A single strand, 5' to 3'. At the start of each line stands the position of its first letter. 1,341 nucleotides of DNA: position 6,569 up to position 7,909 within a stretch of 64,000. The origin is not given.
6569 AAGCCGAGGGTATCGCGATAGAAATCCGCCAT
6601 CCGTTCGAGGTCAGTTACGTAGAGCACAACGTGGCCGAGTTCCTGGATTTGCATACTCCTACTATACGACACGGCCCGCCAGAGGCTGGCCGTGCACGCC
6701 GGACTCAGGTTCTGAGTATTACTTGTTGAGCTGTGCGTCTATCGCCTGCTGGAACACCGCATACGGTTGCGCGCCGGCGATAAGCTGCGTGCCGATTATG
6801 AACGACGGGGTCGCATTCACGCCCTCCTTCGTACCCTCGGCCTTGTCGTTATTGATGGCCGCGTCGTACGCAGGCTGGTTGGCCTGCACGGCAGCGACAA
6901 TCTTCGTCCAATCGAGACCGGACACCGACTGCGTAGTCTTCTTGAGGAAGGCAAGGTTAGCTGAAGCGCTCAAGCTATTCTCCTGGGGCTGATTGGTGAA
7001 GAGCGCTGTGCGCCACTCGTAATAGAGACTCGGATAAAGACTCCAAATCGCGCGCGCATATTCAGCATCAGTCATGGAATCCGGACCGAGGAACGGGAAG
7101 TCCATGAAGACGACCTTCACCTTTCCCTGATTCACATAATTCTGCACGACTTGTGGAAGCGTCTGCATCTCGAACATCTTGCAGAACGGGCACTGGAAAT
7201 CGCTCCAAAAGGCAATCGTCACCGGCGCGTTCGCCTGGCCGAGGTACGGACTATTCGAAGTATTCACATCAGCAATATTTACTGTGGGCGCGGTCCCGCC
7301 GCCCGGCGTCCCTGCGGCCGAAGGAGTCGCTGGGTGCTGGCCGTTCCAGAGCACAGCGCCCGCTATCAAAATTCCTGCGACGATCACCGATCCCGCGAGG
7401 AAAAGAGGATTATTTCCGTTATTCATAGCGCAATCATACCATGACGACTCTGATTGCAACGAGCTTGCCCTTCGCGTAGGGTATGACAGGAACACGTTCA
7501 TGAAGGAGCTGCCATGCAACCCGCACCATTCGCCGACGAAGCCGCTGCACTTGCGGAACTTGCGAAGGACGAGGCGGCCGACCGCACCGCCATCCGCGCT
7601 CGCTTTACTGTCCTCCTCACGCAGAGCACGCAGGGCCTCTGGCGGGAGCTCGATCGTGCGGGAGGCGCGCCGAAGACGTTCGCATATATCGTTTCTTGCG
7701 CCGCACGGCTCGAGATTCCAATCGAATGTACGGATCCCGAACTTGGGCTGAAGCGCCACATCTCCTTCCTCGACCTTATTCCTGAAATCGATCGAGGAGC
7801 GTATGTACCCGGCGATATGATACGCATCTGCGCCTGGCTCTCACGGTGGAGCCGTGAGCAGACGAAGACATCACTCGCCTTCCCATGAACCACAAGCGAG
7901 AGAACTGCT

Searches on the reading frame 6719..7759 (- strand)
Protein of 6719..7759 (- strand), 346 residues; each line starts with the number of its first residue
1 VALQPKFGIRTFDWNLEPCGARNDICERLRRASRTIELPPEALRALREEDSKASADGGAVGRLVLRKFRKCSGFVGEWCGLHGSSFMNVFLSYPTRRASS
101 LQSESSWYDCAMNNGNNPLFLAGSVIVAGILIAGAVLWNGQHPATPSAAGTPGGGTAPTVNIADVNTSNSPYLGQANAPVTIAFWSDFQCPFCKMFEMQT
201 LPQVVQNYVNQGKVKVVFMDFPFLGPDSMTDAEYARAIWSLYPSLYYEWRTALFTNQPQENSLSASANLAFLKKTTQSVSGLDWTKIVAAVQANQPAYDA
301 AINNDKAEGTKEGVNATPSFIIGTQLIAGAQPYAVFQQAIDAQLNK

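Call 7: search_protein_families(library=pfam, max_evalue=0.001, proteins=[window:6719-7759:-])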
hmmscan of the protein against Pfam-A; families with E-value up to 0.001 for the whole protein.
window:6719-7759:- (346 aa): 3 families
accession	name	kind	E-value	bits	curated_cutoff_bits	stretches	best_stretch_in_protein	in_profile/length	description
PF13462.12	Thioredoxin_4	-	1.4e-26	94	23.2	1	168-342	3-165/165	Thioredoxin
PF01323.26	DSBA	-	8e-13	49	25.6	2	181-226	1-42/191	DSBA-like thioredoxin domain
PF13098.12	Thioredoxin_2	-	0.00045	21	27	0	179-339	6-103/104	Thioredoxin-like domain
